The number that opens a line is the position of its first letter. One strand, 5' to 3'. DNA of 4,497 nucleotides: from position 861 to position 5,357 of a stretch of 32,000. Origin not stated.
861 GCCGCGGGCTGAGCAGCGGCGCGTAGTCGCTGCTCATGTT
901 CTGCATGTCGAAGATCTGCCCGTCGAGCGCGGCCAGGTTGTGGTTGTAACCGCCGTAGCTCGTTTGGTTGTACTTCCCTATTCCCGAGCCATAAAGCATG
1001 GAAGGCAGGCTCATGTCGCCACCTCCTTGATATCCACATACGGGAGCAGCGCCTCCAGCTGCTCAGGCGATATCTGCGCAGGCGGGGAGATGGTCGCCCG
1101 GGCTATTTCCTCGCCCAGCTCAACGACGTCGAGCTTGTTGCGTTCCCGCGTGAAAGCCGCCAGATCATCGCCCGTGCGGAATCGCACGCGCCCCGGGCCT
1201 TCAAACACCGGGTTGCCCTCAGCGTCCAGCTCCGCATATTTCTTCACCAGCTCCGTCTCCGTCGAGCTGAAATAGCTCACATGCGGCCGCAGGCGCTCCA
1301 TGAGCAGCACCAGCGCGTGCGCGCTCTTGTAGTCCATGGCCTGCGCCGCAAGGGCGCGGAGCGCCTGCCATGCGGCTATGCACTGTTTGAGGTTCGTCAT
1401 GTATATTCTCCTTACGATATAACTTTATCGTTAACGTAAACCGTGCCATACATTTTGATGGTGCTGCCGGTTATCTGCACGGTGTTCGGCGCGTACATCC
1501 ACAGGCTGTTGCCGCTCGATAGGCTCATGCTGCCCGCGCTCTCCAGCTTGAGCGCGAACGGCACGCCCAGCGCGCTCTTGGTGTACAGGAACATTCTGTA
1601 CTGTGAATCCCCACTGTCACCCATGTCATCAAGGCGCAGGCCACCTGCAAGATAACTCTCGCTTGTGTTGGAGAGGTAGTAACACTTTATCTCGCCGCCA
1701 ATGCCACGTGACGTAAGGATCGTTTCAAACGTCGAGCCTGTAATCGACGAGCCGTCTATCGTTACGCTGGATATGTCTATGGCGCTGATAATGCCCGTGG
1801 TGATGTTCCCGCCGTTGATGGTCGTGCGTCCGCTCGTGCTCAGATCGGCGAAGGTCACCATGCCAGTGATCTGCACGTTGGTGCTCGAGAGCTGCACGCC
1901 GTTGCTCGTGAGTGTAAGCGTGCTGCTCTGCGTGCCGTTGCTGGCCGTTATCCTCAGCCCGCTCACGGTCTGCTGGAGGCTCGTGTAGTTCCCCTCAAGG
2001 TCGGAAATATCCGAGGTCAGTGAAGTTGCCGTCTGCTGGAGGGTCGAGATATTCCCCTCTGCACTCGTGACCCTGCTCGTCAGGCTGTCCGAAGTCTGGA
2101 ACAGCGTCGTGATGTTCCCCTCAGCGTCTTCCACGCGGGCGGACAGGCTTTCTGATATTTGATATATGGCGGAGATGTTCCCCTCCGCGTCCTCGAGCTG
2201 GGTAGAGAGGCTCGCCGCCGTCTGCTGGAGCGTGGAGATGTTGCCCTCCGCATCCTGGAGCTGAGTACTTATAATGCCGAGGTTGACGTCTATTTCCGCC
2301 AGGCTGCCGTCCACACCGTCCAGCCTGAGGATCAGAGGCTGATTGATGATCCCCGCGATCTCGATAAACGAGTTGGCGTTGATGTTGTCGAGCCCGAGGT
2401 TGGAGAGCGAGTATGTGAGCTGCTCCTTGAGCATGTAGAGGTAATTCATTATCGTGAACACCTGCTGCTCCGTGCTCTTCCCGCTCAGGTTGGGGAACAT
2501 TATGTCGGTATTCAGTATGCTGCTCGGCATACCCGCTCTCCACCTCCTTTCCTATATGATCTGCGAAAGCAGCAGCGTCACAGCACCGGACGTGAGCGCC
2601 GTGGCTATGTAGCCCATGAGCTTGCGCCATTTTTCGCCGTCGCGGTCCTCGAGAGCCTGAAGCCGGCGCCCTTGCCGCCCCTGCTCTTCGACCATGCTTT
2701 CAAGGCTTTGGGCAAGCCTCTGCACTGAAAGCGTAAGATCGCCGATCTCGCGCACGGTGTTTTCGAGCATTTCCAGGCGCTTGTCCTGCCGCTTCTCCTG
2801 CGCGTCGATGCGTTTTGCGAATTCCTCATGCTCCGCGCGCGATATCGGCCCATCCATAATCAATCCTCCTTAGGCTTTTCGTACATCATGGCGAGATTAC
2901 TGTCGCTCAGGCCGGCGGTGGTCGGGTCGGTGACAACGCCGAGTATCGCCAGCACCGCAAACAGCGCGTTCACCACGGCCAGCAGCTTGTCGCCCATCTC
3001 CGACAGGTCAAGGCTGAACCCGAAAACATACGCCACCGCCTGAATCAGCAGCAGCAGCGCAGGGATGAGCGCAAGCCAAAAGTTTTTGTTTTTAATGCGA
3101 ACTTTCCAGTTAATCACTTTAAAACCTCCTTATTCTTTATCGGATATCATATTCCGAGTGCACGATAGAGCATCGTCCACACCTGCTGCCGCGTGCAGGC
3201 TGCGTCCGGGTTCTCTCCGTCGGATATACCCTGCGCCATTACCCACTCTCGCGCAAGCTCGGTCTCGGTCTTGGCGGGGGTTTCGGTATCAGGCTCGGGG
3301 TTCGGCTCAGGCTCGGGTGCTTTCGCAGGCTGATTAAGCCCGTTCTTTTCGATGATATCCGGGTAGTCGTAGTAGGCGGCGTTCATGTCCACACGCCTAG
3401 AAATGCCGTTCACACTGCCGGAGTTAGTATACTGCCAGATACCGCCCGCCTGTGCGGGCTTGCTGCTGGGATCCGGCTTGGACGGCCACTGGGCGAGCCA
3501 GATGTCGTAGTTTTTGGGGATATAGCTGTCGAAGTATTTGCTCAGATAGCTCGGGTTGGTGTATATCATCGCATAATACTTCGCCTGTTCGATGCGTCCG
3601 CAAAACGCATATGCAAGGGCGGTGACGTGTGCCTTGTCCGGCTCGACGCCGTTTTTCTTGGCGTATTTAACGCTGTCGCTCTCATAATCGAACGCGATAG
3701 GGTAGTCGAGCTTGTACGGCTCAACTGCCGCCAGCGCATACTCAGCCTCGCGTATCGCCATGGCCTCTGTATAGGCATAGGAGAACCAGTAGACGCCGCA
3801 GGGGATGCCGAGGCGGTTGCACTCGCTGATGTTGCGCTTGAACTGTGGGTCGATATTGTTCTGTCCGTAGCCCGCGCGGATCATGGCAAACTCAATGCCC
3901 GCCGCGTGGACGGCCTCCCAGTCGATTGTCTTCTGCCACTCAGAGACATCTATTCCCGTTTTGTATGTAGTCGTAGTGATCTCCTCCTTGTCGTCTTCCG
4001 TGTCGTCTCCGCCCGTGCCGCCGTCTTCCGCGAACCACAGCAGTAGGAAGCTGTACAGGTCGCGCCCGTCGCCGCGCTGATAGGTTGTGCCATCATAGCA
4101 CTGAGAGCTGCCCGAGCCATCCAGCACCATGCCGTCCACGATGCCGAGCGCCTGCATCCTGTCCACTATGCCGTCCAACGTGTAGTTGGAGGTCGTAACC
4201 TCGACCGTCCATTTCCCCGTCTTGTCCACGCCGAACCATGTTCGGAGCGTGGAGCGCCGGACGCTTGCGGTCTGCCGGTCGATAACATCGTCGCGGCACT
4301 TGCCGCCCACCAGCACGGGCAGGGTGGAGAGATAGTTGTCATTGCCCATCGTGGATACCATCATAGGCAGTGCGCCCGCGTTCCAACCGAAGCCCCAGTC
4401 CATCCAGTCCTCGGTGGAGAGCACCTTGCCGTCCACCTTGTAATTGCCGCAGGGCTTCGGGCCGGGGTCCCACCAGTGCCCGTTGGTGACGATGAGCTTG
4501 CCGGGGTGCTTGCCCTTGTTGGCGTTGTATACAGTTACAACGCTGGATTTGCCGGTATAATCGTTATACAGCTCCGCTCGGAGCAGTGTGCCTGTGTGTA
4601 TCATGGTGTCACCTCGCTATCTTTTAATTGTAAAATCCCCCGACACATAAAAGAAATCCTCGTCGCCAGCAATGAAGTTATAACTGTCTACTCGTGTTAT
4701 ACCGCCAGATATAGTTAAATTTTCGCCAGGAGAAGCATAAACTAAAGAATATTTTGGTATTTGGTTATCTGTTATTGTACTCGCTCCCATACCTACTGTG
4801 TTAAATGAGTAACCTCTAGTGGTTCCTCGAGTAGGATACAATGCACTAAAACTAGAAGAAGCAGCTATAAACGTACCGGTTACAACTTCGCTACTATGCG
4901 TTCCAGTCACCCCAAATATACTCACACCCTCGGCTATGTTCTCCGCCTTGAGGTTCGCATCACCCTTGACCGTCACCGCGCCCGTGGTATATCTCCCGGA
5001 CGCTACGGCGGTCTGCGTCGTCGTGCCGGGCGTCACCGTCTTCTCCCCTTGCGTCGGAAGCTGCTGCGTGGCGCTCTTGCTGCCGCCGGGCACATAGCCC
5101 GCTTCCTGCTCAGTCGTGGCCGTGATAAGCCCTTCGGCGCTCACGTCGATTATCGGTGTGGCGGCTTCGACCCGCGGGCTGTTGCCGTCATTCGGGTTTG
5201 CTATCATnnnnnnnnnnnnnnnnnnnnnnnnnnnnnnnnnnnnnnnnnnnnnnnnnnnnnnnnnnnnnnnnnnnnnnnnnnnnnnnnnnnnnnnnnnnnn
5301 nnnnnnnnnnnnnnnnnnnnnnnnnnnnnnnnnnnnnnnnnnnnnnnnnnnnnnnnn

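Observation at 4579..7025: Duplicated receptor-binding fibre cassette with a fossil endolysin start and a sharp GC break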

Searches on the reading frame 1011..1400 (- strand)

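Call 9: search_protein_families(library=phrogs, proteins=[window:1011-1400:-], max_evalue=0.01)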
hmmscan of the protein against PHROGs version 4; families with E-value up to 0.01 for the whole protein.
window:1011-1400:- (129 aa): 2 families
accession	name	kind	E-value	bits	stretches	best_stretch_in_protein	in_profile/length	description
phrog_1401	-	unknown function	3.4e-05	24.8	1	15-94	18-94/140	-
phrog_13237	-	unknown function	0.0057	17.7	1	5-66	6-68/136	-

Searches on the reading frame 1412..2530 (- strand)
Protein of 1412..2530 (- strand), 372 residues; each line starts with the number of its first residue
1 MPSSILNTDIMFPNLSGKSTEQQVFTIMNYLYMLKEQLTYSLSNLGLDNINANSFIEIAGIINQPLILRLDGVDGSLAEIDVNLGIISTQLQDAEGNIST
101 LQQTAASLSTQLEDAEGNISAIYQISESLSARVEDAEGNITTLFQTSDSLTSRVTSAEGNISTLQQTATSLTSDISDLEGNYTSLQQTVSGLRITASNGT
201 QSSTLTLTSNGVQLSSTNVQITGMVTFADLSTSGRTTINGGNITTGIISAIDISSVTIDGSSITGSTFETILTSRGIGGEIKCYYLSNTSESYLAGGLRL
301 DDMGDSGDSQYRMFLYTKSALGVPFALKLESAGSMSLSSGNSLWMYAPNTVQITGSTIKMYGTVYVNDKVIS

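Call 8: search_protein_families(library=pfam, proteins=[window:1412-2530:-], max_evalue=0.01)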
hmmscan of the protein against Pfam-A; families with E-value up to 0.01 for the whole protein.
window:1412-2530:- (372 aa): 15 families
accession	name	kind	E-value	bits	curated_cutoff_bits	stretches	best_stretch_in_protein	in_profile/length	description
PF07902.16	Gp58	-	9.6e-13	47.7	34.5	2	87-157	265-336/594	gp58-like protein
PF06009.19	Laminin_II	-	2.2e-05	24.9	33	0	72-128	35-91/138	Laminin Domain II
PF25450.1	Rab11-FIP3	-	0.00012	22.9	31.9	0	148-198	57-107/125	Rab11-FIP3-like domain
PF07889.17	DUF1664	-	0.00021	21.8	34.6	1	101-187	39-122/124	Protein of unknown function (DUF1664)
PF10473.14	CENP-F_leu_zip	-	0.00028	21.4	34.5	1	89-189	10-110/140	Leucine-rich repeats of kinetochore protein Cenp-F/LEK1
PF08702.15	Fib_alpha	-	0.00039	21.1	29.9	1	76-172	36-129/143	Fibrinogen alpha/beta chain family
PF23991.1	DUF7310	-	0.00042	21.2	40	0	131-193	3-64/83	Coiled-coil region of unknown function (DUF7310)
PF04108.17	ATG17_like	-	0.00044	20.3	43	1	71-203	112-245/355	Autophagy protein ATG17-like domain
PF06160.17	EzrA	-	0.00084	18.2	39.6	1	98-194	311-407/557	Septation ring formation regulator, EzrA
PF10779.14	XhlA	-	0.0013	19.3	34.7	0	145-196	11-62/67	Haemolysin XhlA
PF07926.17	TPR_MLP1_2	-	0.0028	18.1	36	0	98-183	3-88/129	TPR/MLP1/MLP2-like protein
PF12325.13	TMF_TATA_bd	-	0.0038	17.8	29.1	0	123-187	11-78/115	TATA element modulatory factor 1 TATA binding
PF02996.22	Prefoldin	-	0.0059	17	23.2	0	127-166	80-119/120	Prefoldin subunit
PF01920.25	Prefoldin_2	-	0.01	16.3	27.6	0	101-146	17-105/106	Prefoldin subunit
PF05911.16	FPP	-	0.01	14.6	40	0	77-179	715-817/871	Filament-like plant protein, long coiled-coil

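Call 9: search_protein_families(library=phrogs, proteins=[window:1412-2530:-], max_evalue=0.01)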
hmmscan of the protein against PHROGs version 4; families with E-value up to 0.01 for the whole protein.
window:1412-2530:- (372 aa): 14 families
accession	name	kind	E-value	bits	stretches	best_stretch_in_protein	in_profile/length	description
phrog_1899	-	unknown function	3.5e-19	69.6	2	143-263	293-421/933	-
phrog_16040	-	head and packaging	1.9e-14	53.7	1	72-234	226-386/1254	virion structural protein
phrog_1219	-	tail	1.3e-07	32.5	1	129-203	80-154/233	tail needle protein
phrog_38044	-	unknown function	1.1e-05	23.6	2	129-194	3148-3213/3576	-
phrog_19577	-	head and packaging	1.7e-05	25.1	1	78-246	68-233/378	minor head protein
phrog_2589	-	tail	6.6e-05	20.4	1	70-219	1678-1831/3686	tail protein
phrog_1775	-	head and packaging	0.00021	19.9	1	100-255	484-619/1609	minor head protein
phrog_35808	-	unknown function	0.00031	22.1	0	126-152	13-39/66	-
phrog_739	-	lysis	0.00037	21.7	0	138-191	20-73/122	Rz-like spanin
phrog_77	-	DNA, RNA and nucleotide metabolism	0.00044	19.9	1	70-205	480-622/967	SbcC-like subunit of palindrome specific endonuclease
phrog_6188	-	unknown function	0.00073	21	0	145-196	60-113/125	-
phrog_11678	-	unknown function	0.0011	17.2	1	67-181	137-253/2223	-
phrog_36443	-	unknown function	0.0015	17.4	1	195-273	876-953/1238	-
phrog_5328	-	unknown function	0.0099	17.3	0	95-185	8-98/101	-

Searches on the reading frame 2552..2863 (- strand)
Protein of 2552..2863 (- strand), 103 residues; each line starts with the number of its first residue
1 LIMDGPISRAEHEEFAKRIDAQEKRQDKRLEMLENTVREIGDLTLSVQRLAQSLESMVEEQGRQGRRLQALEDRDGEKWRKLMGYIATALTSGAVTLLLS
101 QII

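Call 8: search_protein_families(library=pfam, proteins=[window:2552-2863:-], max_evalue=0.01)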
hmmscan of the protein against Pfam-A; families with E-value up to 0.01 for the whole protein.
window:2552-2863:- (103 aa): 1 family
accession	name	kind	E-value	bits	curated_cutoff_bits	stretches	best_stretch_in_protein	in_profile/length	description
PF02646.22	RmuC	-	0.0074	15.9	26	1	12-65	14-67/291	RmuC family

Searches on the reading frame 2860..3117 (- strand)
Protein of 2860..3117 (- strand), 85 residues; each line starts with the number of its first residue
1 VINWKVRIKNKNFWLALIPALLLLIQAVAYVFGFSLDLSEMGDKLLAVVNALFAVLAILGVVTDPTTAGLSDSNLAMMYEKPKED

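Call 8: search_protein_families(library=pfam, proteins=[window:2860-3117:-], max_evalue=0.01)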
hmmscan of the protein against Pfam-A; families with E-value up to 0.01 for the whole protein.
window:2860-3117:- (85 aa): 1 family
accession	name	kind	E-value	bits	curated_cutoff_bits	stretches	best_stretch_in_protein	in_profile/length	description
PF04531.18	Phage_holin_1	-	4.6e-29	101.2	22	1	2-83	1-82/82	Bacteriophage holin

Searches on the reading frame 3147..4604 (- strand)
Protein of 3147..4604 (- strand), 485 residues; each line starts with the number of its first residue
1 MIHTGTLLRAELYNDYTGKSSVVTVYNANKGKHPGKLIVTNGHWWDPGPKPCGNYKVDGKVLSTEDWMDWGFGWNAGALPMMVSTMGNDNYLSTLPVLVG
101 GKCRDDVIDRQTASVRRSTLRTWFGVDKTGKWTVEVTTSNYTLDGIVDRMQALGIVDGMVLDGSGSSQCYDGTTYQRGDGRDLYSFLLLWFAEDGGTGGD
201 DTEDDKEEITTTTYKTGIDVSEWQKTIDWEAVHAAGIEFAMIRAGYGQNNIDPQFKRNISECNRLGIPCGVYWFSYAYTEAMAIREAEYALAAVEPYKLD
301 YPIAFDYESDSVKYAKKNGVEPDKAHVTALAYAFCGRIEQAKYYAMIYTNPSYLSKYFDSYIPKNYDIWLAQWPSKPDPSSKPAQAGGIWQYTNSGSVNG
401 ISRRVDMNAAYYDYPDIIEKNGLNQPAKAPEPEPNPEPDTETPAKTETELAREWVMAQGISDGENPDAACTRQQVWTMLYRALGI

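Call 8: search_protein_families(library=pfam, proteins=[window:3147-4604:-], max_evalue=0.01)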
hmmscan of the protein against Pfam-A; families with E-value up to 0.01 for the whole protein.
window:3147-4604:- (485 aa): 2 families
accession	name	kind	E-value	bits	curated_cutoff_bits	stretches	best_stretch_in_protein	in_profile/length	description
PF01183.26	Glyco_hydro_25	-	1.9e-33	116.8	27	1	218-401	1-180/180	Glycosyl hydrolases family 25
PF09992.14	NAGPA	-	1.2e-07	32.6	25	1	38-172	5-148/169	Phosphodiester glycosidase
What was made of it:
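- On GH25 phage endolysin (for gene 3147-4604 and for the stub's origin): Pfam GH25 E=1.9e-33 (call 8).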

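Call 9: search_protein_families(library=phrogs, proteins=[window:3147-4604:-], max_evalue=0.01)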
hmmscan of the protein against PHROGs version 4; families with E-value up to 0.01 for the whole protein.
window:3147-4604:- (485 aa): 7 families
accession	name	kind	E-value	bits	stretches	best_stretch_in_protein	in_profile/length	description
phrog_291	-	lysis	8.8e-54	184.1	1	211-417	109-312/509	endolysin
phrog_6745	-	lysis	1.1e-35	124.3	1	215-396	4-185/396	endolysin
phrog_6219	-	lysis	1.1e-29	104.9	1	215-428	2-204/326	endolysin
phrog_18955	-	unknown function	4e-15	56.4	1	35-220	34-219/483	-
phrog_3084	-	lysis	5e-09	36.7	1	204-415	150-358/468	endolysin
phrog_15419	-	unknown function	0.0054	17.5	0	88-135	4-45/56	-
phrog_18208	-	unknown function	0.0072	16.9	0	453-482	40-69/165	-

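Call 58: search_protein_families(library=ncbifam, proteins=[window:3147-4604:-], max_evalue=0.01)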
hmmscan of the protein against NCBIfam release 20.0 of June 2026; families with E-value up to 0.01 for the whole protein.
window:3147-4604:- (485 aa): 0 families

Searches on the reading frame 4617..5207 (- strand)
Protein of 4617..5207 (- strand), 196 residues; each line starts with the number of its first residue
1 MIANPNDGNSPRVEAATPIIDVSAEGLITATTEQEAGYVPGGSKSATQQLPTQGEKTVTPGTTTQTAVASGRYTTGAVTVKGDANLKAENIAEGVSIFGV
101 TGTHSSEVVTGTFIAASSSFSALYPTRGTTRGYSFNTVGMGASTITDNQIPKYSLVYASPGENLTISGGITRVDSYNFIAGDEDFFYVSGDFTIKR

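Call 8: search_protein_families(library=pfam, proteins=[window:4617-5207:-], max_evalue=0.01)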
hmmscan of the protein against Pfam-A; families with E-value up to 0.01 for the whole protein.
window:4617-5207:- (196 aa): 0 families

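Call 9: search_protein_families(library=phrogs, proteins=[window:4617-5207:-], max_evalue=0.01)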
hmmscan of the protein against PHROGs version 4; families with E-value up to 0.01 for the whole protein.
window:4617-5207:- (196 aa): 1 family
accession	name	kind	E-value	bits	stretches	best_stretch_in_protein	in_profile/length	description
phrog_38337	-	unknown function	1.1e-05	25.3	1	41-117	410-491/622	-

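Call 26: find_homologous_proteins(query=window:4617-5207:-, max_evalue=0.001)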
Query window:4617-5207:- (196 aa): 3043 proteins with E <= 0.001 among 3355 candidates; the best 120 are listed.
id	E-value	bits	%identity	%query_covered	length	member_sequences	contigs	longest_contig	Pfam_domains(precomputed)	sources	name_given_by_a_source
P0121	2.8e-118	410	100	100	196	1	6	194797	-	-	-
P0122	3.1e-104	365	89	100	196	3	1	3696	-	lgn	-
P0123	4.6e-102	358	89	100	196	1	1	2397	-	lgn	-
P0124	7.9e-91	321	86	96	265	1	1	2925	-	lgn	-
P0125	6.8e-86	305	81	96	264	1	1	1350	-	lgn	-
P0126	7.9e-77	275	70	99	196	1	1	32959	-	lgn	-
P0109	1.8e-67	245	68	96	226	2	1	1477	-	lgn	-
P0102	4.1e-67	244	68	96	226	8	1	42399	-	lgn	-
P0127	5.2e-65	237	66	96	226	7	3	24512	-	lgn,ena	-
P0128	1.3e-61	226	66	99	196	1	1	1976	-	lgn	-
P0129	1.8e-58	216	64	99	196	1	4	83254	-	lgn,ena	-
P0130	2.9e-57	212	62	96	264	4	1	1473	-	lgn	-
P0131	4.3e-57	211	62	99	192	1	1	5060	-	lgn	-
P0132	6.0e-56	207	63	99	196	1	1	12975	-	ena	-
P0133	1.4e-54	203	60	99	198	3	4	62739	-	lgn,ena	-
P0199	2.7e-47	179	63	58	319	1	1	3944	-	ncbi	-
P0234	2.0e-46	176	56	99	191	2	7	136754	-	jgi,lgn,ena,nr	jgi:hypothetical protein|nr:MAG TPA: tail protein [Caudoviricetes sp.]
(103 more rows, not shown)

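Call 53: find_encoding_contigs(protein=P0127, flank=5000, max_places=2)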
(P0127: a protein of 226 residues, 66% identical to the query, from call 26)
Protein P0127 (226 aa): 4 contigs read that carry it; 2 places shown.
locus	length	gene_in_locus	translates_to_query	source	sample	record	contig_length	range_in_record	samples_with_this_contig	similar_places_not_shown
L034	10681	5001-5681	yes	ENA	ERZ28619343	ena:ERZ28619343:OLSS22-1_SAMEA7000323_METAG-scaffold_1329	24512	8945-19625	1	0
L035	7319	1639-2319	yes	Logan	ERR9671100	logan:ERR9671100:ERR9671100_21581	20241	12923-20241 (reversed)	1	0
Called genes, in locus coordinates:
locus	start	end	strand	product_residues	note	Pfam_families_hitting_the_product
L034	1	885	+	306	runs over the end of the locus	-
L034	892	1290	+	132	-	-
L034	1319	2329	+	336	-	PF25209:Phage_capsid_4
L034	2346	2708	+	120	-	-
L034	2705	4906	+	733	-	-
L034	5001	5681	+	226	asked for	-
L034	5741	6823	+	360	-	PF13428:TPR_14 (faint), PF14559:TPR_19 (faint), PF07719:TPR_2 (faint)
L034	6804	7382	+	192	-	-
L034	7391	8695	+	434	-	PF09992:NAGPA, PF01520:Amidase_3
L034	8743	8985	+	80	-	PF04531:Phage_holin_1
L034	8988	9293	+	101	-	-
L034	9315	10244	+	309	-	PF07902:Gp58 (weak)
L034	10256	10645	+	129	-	-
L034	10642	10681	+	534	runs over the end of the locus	-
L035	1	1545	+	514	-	?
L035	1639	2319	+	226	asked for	-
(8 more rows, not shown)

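Call 58: search_protein_families(library=ncbifam, proteins=[window:4617-5207:-], max_evalue=0.01)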
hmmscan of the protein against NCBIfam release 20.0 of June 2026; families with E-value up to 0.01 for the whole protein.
window:4617-5207:- (196 aa): 0 families

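Call 69: find_encoding_contigs(protein=P0124, flank=5000, max_places=3)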
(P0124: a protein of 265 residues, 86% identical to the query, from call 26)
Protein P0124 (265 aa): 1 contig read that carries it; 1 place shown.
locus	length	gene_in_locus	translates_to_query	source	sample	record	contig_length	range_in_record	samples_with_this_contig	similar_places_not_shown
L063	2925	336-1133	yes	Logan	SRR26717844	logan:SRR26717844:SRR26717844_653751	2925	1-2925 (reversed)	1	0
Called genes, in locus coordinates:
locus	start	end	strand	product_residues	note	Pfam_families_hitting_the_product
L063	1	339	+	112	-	?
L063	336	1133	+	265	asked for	-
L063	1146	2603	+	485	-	PF09992:NAGPA, PF01183:Glyco_hydro_25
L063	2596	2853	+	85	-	PF04531:Phage_holin_1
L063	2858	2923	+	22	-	?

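Call 70: find_encoding_contigs(protein=P0130, flank=5000, max_places=3)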
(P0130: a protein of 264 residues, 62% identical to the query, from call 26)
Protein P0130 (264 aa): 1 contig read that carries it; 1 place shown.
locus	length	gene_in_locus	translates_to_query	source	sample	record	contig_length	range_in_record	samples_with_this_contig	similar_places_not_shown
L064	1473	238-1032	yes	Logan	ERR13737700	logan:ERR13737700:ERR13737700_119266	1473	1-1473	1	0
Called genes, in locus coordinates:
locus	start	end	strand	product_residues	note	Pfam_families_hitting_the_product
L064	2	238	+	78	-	?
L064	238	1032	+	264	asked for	-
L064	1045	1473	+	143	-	?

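Call 75: search_protein_families(library=phrogs, proteins=[P0124, P0199, P0234], max_evalue=0.01)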
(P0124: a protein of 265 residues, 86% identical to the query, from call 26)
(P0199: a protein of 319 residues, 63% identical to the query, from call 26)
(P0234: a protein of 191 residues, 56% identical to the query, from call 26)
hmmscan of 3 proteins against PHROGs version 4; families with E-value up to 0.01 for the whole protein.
P0124 (265 aa): 1 family
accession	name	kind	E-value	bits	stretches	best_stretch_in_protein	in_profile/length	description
phrog_38337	-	unknown function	1.9e-05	24.5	1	79-185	373-490/622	-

P0199 (319 aa): 1 family
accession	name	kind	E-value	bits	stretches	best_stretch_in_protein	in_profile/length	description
phrog_38337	-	unknown function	0.007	16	1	98-227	346-488/622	-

P0234 (191 aa): 2 families
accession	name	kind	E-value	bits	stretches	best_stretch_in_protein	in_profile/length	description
phrog_28171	-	unknown function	0.00069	19.3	1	60-130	320-388/476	-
phrog_38337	-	unknown function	0.0023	17.7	1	42-105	411-479/622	-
